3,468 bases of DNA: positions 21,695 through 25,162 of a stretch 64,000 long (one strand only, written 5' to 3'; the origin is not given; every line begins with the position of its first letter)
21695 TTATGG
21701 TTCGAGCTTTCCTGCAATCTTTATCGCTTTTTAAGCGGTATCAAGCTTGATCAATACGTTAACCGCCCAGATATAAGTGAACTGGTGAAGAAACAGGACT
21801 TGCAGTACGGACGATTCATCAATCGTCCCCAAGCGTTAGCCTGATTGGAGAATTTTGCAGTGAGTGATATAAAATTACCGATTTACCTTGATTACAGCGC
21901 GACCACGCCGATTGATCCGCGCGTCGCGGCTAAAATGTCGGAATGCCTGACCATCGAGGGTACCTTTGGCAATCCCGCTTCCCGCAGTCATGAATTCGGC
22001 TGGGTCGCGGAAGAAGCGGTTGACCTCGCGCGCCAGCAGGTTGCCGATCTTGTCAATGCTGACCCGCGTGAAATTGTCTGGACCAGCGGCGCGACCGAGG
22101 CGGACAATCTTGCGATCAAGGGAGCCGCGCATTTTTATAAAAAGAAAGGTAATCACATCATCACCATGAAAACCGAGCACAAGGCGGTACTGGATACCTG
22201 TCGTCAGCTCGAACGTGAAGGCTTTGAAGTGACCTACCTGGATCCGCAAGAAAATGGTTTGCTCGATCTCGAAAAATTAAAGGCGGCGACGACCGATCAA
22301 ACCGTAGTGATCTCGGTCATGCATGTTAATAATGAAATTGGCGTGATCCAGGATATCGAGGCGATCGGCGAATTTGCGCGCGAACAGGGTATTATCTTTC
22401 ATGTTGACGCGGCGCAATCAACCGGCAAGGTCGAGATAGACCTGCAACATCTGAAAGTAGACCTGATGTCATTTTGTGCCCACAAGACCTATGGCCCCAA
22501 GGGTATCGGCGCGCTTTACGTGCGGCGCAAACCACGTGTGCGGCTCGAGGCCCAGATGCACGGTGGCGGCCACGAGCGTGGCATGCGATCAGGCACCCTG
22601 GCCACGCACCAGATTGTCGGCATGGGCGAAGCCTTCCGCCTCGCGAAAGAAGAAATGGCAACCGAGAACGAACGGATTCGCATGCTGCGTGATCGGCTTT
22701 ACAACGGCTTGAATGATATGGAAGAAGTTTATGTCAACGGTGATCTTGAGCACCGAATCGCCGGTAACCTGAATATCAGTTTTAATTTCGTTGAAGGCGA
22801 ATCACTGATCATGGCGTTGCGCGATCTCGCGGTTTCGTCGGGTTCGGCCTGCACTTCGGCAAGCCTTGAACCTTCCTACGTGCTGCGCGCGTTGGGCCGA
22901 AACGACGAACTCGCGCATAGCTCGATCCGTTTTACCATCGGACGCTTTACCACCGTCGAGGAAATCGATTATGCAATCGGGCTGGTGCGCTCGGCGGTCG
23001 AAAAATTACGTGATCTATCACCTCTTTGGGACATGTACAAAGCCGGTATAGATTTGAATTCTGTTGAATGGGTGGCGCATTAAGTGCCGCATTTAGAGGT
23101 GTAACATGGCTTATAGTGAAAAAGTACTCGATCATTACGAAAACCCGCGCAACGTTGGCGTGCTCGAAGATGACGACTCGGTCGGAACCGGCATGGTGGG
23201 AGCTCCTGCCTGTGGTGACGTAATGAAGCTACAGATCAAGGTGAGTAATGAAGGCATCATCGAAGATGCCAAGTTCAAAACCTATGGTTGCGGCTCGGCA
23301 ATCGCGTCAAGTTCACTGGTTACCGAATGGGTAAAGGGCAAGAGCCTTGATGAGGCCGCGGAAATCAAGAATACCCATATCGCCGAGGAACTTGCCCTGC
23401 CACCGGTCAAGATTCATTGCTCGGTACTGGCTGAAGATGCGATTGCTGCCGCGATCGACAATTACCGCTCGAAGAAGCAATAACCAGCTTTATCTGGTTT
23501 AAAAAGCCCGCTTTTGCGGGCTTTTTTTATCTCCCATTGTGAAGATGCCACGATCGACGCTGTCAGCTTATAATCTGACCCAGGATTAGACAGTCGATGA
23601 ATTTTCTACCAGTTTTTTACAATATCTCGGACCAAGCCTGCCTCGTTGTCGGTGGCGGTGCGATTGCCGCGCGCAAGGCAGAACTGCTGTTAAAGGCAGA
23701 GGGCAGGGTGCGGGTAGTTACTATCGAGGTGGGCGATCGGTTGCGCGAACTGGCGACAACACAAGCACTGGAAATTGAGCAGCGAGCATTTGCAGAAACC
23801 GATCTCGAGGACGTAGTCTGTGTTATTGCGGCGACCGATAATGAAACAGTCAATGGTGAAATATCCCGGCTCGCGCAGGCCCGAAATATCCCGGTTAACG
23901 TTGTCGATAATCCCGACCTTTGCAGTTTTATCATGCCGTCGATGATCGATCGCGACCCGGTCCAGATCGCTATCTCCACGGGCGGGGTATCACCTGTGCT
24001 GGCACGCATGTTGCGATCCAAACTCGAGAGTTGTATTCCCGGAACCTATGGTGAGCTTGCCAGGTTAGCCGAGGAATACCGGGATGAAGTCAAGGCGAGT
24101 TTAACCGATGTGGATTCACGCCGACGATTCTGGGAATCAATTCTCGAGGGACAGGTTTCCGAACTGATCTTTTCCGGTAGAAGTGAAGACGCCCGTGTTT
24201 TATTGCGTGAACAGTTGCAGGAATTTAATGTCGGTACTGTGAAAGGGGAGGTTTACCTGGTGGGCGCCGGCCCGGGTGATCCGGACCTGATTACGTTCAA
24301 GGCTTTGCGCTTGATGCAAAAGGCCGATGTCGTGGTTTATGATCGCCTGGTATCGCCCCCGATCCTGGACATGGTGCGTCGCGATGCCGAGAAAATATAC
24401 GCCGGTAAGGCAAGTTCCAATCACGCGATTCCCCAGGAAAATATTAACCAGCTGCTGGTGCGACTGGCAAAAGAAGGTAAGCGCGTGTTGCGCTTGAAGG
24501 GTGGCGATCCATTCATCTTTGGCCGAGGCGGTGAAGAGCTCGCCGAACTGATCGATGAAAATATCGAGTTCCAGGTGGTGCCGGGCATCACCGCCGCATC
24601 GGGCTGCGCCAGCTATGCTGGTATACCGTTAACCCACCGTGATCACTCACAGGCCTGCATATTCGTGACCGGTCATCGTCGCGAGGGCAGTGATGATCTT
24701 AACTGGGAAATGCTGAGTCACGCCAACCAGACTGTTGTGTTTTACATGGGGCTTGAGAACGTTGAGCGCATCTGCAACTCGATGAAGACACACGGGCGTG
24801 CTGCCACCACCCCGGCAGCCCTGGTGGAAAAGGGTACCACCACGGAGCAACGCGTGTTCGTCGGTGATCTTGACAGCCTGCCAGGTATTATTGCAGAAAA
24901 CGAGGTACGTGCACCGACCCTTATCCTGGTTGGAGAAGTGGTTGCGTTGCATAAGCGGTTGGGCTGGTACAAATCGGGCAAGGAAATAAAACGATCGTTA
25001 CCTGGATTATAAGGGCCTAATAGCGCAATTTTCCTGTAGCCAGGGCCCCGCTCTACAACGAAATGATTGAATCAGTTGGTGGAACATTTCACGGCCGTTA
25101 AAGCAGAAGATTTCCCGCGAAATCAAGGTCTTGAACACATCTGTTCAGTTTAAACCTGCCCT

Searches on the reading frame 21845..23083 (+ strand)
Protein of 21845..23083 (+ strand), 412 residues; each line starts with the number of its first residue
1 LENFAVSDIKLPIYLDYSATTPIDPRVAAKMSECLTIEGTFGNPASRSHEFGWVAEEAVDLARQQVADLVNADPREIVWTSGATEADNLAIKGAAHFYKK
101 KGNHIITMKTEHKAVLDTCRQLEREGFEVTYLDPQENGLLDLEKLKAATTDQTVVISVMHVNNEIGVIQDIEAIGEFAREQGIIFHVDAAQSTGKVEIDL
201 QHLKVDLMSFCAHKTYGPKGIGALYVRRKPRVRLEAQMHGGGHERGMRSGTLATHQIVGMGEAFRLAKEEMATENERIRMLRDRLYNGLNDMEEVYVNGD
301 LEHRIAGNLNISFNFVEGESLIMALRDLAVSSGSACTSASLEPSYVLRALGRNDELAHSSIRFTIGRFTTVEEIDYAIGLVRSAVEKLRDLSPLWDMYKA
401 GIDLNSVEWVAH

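Call 7: search_protein_families(library=pfam, proteins=[window:21845-23083:+])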
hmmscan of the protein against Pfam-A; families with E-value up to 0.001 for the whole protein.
window:21845-23083:+ (412 aa): 5 families
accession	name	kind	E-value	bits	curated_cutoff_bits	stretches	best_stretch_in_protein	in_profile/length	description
PF00266.25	Aminotran_5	-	3e-84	283.6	21.5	1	13-376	1-370/371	Aminotransferase class-V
PF01212.27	Beta_elim_lyase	-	6.7e-09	35.9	27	1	64-283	39-267/288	Beta-eliminating lyase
PF00155.27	Aminotran_1_2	-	3.5e-08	33.5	19.7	1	62-312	47-294/361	Aminotransferase class I and II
PF01041.23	DegT_DnrJ_EryC1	-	2.4e-07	30.8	19.8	1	77-196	42-153/360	DegT/DnrJ/EryC1/StrS aminotransferase family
PF01053.26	Cys_Met_Meta_PP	-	5.5e-07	28.9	27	1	61-201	56-186/381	Cys/Met metabolism PLP-dependent enzyme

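Call 8: search_protein_families(library=ncbifam, proteins=[window:21845-23083:+])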
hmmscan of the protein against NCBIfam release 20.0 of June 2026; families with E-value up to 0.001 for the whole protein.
window:21845-23083:+ (412 aa): 41 families (the best 25 are shown)
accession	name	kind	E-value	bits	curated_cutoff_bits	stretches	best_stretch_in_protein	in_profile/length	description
NF010611.0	PRK14012.1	equivalog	5.8e-233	773.1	548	1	9-412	3-406/406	IscS subfamily cysteine desulfurase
TIGR02006.1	IscS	equivalog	1.3e-227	755.5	643.2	1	9-412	1-402/402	IscS subfamily cysteine desulfurase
TIGR03402.1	FeS_nifS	equivalog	2.8e-137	457.5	530.75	1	13-394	1-379/379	cysteine desulfurase NifS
TIGR03235.1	DNA_S_dndA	equivalog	6.2e-128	427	480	1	14-364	1-352/353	cysteine desulfurase DndA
TIGR03403.1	nifS_epsilon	equivalog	3.7e-106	355.2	587.7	1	13-392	1-380/382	NifS family cysteine desulfurase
NF002806.0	PRK02948.1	subfamily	3.5e-83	279.7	304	1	13-383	2-370/381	IscS subfamily cysteine desulfurase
TIGR01977.1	am_tr_V_EF2568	hypoth_equivalog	1.3e-51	175.8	377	1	13-382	1-374/376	cysteine desulfurase family protein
TIGR01979.1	sufS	subfamily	1.5e-45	155.8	475.1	1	13-376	20-390/403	SufS family cysteine desulfurase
NF040779.1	Sec_lyase_SclA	exception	4.7e-35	121.2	525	1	13-381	1-373/378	selenocysteine lyase SclA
NF041166.1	f2_encap_cargo1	exception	1.1e-30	107.4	800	1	13-242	247-475/623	family 2A encapsulin nanocompartment cargo protein cysteine desulfurase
NF008126.0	PRK10874.1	equivalog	1.1e-29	103.7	607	1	13-242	21-249/401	cysteine desulfurase CsdA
TIGR01976.1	am_tr_V_VC1184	hypoth_equivalog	3.5e-29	102.3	352.35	1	7-375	14-395/401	cysteine desulfurase-like protein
NF006791.0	PRK09295.1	equivalog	1e-27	97.3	661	1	49-231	59-243/406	cysteine desulfurase SufS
TIGR03392.1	FeS_syn_CsdA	equivalog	2.6e-27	96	493.6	1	13-233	18-238/398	cysteine desulfurase CsdA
TIGR04343.1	egtE_PLP_lyase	equivalog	1.1e-14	54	400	1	54-263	47-249/370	ergothioneine biosynthesis PLP-dependent enzyme EgtE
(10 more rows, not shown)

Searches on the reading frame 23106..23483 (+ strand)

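Call 7: search_protein_families(library=pfam, proteins=[window:23106-23483:+])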
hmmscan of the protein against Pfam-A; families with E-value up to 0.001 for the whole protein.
window:23106-23483:+ (125 aa): 1 family
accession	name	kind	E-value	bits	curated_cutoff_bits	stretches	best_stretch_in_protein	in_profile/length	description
PF01592.21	NifU_N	-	3.5e-54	182.8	22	1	2-124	1-124/127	NifU-like N terminal domain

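Call 8: search_protein_families(library=ncbifam, proteins=[window:23106-23483:+])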
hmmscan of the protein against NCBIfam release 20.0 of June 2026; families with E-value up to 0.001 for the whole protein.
window:23106-23483:+ (125 aa): 4 families
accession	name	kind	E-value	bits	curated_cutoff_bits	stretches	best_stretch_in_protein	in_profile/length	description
TIGR01999.1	iscU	equivalog_domain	9.5e-67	222.8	192.4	1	3-124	1-123/124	Fe-S cluster assembly scaffold IscU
TIGR03419.1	NifU_clost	equivalog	1.8e-49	167.2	187.9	1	3-124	1-120/121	Fe-S cluster assembly scaffold protein NifU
TIGR02000.1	NifU_proper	equivalog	6.8e-42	143.8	273.3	1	2-122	3-123/290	Fe-S cluster assembly protein NifU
TIGR01994.1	SUF_scaf_2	equivalog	2.4e-20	73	92.5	1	3-90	5-89/137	Fe-S cluster assembly sulfur transfer protein SufU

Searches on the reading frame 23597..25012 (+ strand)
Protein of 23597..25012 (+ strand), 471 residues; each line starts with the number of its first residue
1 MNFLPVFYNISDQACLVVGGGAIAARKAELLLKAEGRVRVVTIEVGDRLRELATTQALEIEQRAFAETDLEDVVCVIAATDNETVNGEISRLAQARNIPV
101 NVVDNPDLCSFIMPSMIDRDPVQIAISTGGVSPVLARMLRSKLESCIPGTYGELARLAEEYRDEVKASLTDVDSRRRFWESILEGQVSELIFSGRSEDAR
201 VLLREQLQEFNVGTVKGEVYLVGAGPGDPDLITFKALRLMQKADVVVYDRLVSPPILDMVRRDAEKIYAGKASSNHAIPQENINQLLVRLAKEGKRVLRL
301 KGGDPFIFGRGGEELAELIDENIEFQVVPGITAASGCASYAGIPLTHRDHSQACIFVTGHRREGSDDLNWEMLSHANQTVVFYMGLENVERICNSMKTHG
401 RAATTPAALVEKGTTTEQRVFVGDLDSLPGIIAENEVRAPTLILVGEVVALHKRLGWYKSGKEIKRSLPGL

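Call 7: search_protein_families(library=pfam, proteins=[window:23597-25012:+])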
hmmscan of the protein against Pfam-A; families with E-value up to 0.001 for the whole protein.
window:23597-25012:+ (471 aa): 4 families
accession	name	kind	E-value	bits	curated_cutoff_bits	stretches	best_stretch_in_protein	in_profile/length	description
PF00590.25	TP_methylase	-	1.4e-57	195.5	27.8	1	219-428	2-211/212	Tetrapyrrole (Corrin/Porphyrin) Methylases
PF13241.12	NAD_binding_7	-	8.2e-31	107.1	22.1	1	6-115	1-104/104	Putative NAD(P)-binding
PF10414.14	CysG_dimeriser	-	3.9e-20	71.8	23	1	151-207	2-58/58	Sirohaem synthase dimerisation region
PF14824.11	Sirohm_synth_M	-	1.1e-09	38.1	25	1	119-145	1-27/28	Sirohaem biosynthesis protein central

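Call 8: search_protein_families(library=ncbifam, proteins=[window:23597-25012:+])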
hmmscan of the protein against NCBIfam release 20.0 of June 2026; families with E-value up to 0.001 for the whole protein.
window:23597-25012:+ (471 aa): 31 families (the best 25 are shown)
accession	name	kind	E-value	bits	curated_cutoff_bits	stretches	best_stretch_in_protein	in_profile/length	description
NF007922.1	PRK10637.1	equivalog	4.9e-191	635.6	400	1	3-450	1-450/450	siroheme synthase CysG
NF004790.0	PRK06136.1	subfamily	1.4e-94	316.4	198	1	216-458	3-246/250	uroporphyrinogen-III C-methyltransferase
TIGR01469.1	cobA_cysG_Cterm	equivalog_domain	3.6e-91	305.1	185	1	217-452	1-237/238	uroporphyrinogen-III C-methyltransferase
NF005524.0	PRK07168.1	equivalog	2e-73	247.6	603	1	216-459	2-245/474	uroporphyrin-III C-methyltransferase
TIGR01470.1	cysG_Nterm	subfamily_domain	3.6e-68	229.3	62.3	1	4-207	1-204/205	siroheme synthase, N-terminal domain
TIGR01465.1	cobM_cbiF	equivalog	2.1e-43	148.4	259.65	1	219-451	1-229/247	precorrin-4 C(11)-methyltransferase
NF012017.0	PRK15473.1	equivalog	9.9e-35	120.1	408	1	218-449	9-236/257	cobalt-precorrin-4 methyltransferase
NF005222.0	PRK06718.1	equivalog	2e-31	109.2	204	1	3-185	2-183/203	NAD(P)-binding protein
NF004647.0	PRK05990.1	equivalog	1.3e-22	80.5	271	2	287-421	94-219/245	precorrin-2 C(20)-methyltransferase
TIGR01467.1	cobI_cbiL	equivalog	5.9e-20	71.7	163.25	1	218-421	2-209/230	precorrin-2 C(20)-methyltransferase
NF005223.0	PRK06719.1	equivalog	1.1e-19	70.7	223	1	2-154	3-151/157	precorrin-2 dehydrogenase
TIGR01466.1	cobJ_cbiH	equivalog_domain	1.2e-15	57.7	246.35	1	219-347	1-124/239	precorrin-3B C(17)-methyltransferase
NF004423.0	PRK05765.1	equivalog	1.2e-13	51.2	332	1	216-448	2-226/247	precorrin-3B C(17)-methyltransferase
NF004045.0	PRK05562.1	equivalog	1.8e-12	47.1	181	1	16-166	29-178/225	NAD(P)-dependent oxidoreductase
TIGR02467.1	CbiE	equivalog_domain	5.2e-12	45.6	92.9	1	221-427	1-190/204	precorrin-6y C5,15-methyltransferase (decarboxylating) subunit CbiE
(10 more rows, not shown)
